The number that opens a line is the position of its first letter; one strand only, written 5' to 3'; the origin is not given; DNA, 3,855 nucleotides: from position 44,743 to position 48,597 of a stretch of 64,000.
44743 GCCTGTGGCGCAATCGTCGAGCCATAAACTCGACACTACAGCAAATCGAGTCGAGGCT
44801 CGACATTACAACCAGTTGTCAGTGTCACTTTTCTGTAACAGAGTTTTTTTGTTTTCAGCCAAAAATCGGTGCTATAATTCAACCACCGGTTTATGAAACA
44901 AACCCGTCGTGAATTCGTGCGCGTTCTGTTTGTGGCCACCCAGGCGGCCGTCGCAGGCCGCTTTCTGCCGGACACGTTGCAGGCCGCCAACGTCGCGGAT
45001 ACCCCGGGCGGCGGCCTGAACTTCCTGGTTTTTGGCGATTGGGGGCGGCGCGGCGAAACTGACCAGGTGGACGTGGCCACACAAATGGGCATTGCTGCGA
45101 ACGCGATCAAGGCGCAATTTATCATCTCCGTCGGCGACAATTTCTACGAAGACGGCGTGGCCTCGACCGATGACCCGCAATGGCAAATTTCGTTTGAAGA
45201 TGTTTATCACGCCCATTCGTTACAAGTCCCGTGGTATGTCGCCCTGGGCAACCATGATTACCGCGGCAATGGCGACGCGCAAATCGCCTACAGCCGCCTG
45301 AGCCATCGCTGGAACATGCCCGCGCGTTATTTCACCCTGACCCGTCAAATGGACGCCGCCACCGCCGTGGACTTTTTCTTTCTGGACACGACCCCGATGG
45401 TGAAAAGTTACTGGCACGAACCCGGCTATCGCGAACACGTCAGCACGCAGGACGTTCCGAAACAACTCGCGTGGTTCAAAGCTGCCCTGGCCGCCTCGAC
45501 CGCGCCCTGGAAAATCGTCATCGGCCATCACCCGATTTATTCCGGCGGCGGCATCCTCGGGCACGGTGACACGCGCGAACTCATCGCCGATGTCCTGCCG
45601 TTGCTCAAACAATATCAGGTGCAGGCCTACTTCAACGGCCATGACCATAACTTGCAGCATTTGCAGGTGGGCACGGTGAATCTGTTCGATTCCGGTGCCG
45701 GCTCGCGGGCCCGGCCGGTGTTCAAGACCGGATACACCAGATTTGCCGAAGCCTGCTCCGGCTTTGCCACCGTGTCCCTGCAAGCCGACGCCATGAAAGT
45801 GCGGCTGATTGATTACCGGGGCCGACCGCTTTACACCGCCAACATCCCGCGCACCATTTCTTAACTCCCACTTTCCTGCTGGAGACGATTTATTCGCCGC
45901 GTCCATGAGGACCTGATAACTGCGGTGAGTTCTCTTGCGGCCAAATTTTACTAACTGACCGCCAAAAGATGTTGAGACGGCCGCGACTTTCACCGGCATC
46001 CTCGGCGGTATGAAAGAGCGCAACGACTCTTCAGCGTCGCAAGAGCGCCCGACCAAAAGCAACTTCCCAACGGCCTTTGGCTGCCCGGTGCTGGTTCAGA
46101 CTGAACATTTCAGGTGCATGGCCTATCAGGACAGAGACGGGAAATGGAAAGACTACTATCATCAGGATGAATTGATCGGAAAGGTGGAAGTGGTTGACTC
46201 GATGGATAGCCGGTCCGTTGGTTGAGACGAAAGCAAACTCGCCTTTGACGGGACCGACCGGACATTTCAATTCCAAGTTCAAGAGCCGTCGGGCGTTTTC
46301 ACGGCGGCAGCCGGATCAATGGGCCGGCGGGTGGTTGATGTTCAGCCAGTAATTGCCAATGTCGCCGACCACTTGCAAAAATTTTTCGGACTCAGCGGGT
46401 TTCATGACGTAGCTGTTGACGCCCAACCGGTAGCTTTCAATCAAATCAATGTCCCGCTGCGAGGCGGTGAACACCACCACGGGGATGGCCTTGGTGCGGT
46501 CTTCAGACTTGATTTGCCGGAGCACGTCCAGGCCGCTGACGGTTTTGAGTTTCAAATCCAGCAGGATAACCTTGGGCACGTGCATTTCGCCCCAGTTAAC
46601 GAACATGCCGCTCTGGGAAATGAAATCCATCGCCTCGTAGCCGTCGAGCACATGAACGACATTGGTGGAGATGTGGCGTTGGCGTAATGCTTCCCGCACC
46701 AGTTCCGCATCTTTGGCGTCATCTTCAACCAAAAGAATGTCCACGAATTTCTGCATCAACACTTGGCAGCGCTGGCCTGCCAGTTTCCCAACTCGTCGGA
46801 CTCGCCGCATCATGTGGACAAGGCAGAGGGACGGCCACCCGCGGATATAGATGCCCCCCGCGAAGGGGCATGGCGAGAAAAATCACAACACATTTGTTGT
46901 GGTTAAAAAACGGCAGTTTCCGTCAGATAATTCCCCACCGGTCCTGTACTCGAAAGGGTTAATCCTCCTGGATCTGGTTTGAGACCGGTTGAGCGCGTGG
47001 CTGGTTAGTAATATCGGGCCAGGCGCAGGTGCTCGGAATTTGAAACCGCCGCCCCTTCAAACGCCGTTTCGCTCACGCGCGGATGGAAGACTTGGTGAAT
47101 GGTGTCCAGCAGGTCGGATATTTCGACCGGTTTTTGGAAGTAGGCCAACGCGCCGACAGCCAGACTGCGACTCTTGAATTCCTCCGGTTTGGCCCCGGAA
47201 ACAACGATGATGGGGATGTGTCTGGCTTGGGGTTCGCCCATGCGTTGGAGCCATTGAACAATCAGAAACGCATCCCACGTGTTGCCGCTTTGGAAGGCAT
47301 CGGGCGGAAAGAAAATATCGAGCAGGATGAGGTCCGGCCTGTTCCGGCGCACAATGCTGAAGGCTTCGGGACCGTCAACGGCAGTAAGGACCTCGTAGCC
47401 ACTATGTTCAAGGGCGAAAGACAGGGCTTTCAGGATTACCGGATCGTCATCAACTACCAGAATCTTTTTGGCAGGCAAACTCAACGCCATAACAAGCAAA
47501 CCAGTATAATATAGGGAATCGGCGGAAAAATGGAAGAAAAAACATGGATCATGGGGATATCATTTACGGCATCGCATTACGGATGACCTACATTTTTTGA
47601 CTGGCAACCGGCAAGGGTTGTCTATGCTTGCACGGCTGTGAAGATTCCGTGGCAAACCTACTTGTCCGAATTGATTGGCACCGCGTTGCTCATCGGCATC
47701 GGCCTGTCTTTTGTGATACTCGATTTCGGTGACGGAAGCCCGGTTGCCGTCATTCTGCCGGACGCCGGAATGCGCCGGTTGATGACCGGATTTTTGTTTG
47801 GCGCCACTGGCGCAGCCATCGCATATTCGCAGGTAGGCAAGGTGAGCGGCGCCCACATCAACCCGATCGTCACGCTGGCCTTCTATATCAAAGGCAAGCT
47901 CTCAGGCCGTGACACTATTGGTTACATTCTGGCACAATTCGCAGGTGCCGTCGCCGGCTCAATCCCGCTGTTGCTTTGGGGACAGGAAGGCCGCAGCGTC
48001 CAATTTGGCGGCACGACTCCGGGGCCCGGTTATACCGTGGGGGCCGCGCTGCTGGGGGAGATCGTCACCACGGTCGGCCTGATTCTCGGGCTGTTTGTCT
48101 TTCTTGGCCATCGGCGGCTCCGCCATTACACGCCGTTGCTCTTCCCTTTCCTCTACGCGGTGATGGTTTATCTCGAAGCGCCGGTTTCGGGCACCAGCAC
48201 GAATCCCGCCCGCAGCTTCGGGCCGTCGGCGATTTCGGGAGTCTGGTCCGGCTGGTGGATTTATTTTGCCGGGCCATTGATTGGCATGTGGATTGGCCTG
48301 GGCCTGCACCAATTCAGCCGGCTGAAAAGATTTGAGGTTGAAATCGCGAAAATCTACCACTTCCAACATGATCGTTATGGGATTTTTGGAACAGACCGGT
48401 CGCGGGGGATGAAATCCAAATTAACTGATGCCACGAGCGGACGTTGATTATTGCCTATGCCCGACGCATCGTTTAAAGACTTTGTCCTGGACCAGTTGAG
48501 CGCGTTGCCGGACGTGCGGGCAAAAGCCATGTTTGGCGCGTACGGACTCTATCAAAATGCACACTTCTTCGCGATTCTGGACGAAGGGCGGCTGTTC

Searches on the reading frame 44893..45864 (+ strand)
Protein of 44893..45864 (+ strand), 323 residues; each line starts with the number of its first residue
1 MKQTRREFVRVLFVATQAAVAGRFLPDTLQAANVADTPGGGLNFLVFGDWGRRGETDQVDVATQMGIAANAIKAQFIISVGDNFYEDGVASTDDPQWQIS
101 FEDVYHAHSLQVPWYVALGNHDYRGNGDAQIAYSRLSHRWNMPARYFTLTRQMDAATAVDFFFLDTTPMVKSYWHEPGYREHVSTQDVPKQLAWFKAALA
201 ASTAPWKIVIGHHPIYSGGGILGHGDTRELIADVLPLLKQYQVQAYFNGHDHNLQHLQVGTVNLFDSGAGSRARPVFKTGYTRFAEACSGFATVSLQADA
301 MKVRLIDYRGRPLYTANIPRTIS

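Call 58: search_protein_families(library=pfam, proteins=[window:44893-45864:+], max_evalue=0.0001)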
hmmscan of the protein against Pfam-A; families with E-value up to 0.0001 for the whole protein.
window:44893-45864:+ (323 aa): 1 family
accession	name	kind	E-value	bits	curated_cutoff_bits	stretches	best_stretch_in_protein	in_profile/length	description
PF00149.33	Metallophos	-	3.8e-18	67.1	21.5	1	43-253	2-190/191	Calcineurin-like phosphoesterase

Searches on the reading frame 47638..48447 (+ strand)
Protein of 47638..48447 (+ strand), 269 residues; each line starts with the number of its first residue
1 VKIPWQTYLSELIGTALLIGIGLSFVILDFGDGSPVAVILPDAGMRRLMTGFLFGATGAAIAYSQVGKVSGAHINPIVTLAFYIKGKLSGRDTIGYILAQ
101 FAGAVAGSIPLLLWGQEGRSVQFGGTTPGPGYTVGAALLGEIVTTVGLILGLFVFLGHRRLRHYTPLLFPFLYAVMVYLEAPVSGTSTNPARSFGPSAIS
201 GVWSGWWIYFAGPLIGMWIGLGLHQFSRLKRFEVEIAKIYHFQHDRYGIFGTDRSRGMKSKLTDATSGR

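Call 58: search_protein_families(library=pfam, proteins=[window:47638-48447:+], max_evalue=0.0001)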
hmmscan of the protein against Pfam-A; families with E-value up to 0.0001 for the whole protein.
window:47638-48447:+ (269 aa): 1 family
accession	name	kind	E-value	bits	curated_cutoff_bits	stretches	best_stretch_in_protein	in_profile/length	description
PF00230.25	MIP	-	1.8e-38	133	25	1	5-220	8-218/222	Major intrinsic protein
